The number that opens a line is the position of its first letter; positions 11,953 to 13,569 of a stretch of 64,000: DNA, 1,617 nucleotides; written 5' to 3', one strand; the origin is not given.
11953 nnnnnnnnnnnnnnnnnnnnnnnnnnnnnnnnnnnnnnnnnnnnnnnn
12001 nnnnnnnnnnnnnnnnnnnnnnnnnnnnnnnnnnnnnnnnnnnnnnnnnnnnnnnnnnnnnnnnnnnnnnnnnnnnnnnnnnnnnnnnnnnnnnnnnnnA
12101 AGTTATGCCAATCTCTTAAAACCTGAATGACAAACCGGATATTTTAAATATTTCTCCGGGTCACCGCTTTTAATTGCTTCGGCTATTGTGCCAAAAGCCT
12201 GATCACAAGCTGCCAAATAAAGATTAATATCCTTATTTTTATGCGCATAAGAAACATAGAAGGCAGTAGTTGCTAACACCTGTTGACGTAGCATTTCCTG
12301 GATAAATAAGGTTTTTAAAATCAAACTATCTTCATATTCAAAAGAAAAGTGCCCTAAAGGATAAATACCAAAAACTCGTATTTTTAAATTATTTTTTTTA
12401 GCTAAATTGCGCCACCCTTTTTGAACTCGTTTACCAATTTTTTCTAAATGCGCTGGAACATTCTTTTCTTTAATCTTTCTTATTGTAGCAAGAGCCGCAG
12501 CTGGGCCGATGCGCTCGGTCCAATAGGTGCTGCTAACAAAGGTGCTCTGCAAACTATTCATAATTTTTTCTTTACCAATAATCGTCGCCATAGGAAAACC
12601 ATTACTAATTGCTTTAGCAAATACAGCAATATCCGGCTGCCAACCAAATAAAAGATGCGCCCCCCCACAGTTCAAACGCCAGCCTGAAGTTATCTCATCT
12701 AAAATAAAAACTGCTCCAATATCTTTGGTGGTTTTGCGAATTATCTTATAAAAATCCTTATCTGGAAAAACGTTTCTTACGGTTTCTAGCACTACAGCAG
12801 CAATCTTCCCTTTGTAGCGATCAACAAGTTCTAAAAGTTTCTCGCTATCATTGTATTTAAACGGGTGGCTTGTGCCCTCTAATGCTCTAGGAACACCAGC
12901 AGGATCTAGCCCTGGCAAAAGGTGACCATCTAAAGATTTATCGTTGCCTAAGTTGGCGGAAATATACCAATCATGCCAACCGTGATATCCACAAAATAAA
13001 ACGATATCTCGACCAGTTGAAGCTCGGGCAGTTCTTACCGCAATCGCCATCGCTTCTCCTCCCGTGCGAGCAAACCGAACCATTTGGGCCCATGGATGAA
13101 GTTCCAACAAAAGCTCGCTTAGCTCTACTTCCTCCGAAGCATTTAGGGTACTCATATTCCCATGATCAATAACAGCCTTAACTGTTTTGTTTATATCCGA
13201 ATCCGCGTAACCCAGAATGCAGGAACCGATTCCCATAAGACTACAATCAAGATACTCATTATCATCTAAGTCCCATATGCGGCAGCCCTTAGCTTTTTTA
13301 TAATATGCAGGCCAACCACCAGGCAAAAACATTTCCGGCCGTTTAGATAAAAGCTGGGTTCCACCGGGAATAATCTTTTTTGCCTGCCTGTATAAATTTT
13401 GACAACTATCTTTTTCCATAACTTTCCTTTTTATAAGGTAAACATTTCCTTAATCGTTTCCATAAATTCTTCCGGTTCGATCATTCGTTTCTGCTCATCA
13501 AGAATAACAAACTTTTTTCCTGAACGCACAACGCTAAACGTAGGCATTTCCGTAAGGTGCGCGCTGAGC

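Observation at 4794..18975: Pseudaminic-acid-type nonulosonate pathway embedded in an unusually elaborate tailoring set (B12-radical-SAM, ATP-grasp, PIG-L deacetylase + formyltransferase, class-III aminotransferase, Gfo/Idh/MocA, two MTases)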

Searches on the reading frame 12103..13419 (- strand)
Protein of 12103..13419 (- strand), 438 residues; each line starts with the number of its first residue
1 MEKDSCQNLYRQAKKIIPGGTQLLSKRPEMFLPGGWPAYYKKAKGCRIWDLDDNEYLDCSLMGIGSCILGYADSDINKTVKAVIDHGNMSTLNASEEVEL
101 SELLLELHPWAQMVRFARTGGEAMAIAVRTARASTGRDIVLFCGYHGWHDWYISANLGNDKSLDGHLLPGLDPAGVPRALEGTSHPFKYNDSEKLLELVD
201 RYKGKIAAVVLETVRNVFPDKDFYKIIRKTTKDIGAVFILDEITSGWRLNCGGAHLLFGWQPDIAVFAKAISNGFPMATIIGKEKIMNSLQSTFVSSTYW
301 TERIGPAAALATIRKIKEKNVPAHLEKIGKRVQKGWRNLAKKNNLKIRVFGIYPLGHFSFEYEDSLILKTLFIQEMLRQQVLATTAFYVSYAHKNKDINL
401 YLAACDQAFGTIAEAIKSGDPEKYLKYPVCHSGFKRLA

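Call 5: search_protein_families(library=pfam, proteins=[window:12103-13419:-])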
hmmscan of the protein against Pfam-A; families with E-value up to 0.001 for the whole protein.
window:12103-13419:- (438 aa): 1 family
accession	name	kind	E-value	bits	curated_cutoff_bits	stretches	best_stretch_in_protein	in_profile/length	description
PF00202.27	Aminotran_3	-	1.3e-43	149.6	30.5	1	38-351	11-343/403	Aminotransferase class-III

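Call 7: search_protein_families(library=ncbifam, proteins=[window:12103-13419:-], max_evalue=0.00001)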
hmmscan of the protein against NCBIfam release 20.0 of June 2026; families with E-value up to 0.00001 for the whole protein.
window:12103-13419:- (438 aa): 66 families (the best 25 are shown)
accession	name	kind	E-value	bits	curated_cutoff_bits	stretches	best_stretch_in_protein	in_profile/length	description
NF004856.0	PRK06209.1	equivalog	3.3e-76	256.6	486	1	6-437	11-440/450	glutamate-1-semialdehyde 2,1-aminomutase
NF000818.0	PRK00062.1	subfamily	1.4e-64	218.3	398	1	3-412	3-427/429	glutamate-1-semialdehyde 2,1-aminomutase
NF041362.1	GntE_guanitoxin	equivalog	4.3e-64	216.6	525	1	4-354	6-363/426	guanitoxin biosynthesis PLP-dependent transaminase GntE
TIGR00713.1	hemL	equivalog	3.9e-59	200.4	527.3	1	7-409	3-420/423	glutamate-1-semialdehyde 2,1-aminomutase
NF009055.0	PRK12389.1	equivalog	4.4e-50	170.6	637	1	2-413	2-429/431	glutamate-1-semialdehyde 2,1-aminomutase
TIGR00707.1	argD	subfamily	3.1e-31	108.5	410.05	1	38-352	11-323/381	acetylornithine/succinylornithine family transaminase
NF001864.0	PRK00615.1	equivalog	1.4e-30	106.2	706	1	37-333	36-336/433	glutamate-1-semialdehyde aminotransferase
NF002874.0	PRK03244.1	equivalog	1.8e-30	106.1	457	1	41-350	30-333/399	acetylornithine transaminase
NF004426.0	PRK05769.1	equivalog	2.2e-29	102.6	552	1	36-345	36-364/441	acetyl ornithine aminotransferase family protein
NF006228.0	PRK08360.1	equivalog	3.6e-29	101.7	608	1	37-348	24-352/443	aspartate aminotransferase family protein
NF005993.0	PRK08117.1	subfamily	5.3e-29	101.1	574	2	203-345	205-352/433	aspartate aminotransferase family protein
NF049939.1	HyAminethphonNHLyPbfA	equivalog_domain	1.1e-27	96.6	525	1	41-345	48-364/442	(R)-1-hydroxy-2-aminoethylphosphonate ammonia-lyase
NF049976.1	AmadipTransam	equivalog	5.3e-27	94.8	650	1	38-343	16-333/416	2-aminoadipate transaminase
NF002797.0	PRK02936.1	equivalog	6.3e-27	94.3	496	1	37-334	12-301/385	acetylornithine transaminase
NF005985.0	PRK08088.1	equivalog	1.9e-26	92.7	713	1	37-345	24-344/426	4-aminobutyrate--2-oxoglutarate transaminase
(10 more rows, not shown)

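Call 30: search_solved_structures(query=window:12103-13419:-, max_evalue=1e-10)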
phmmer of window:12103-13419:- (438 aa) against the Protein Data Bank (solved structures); distinct sequences matched with E-value up to 1e-10: 80 (the best 60 are shown).
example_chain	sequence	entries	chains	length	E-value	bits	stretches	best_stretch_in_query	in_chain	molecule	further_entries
2e7u_A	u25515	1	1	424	6.9e-42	147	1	2-346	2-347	Glutamate-1-semialdehyde 2,1-aminomutase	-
5hdm_A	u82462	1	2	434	2e-41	145.5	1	7-407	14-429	Glutamate-1-semialdehyde 2,1-aminomutase 1, chloroplastic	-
3l44_A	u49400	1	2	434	2.5e-39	138.6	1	7-350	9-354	Glutamate-1-semialdehyde 2,1-aminomutase 1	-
5i92_A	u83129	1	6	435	4.8e-39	137.6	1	6-411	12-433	Glutamate-1-semialdehyde 2,1-aminomutase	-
4zm3_A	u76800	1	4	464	6.8e-38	133.8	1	36-318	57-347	Aminotransferase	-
6hbs_A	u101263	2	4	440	1.2e-37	133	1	8-422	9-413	Aminopentol aminotransferase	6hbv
4zm4_A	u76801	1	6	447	1.6e-37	132.6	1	36-318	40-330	Aminotransferase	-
2cfb_A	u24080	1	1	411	2e-37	132.3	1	32-404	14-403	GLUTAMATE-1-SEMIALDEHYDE 2,1-AMINOMUTASE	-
3fqa_A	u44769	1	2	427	5.3e-37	130.9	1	8-406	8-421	Glutamate-1-semialdehyde 2,1-aminomutase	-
3fq8_A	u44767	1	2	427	5.3e-37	130.9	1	8-406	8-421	Glutamate-1-semialdehyde 2,1-aminomutase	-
3fq7_A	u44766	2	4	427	5.3e-37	130.9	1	8-406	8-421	Glutamate-1-semialdehyde 2,1-aminomutase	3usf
2gsa_A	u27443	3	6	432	5.5e-37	130.8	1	8-406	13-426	GLUTAMATE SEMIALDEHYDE AMINOTRANSFERASE | PROTEIN (GLUTAMATE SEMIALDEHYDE AMINOTRANSFERASE)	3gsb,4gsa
2hoy_A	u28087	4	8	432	5.5e-37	130.8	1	8-406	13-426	Glutamate-1-semialdehyde 2,1-aminomutase (GSAM) apo-form | Glutamate-1-semialdehyde 2,1-aminomutase (GSAM) pmp-form | Glutamate-1-semialdehyde 2,1-aminomutase (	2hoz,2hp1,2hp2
7lld_A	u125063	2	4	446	8.5e-37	130.2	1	29-340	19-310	C-6' aminotransferase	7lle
4e77_A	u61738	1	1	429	1.9e-36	129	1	6-409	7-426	Glutamate-1-semialdehyde 2,1-aminomutase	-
7lm0_A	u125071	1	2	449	1.2e-35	126.5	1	38-340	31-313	C-6' aminotransferase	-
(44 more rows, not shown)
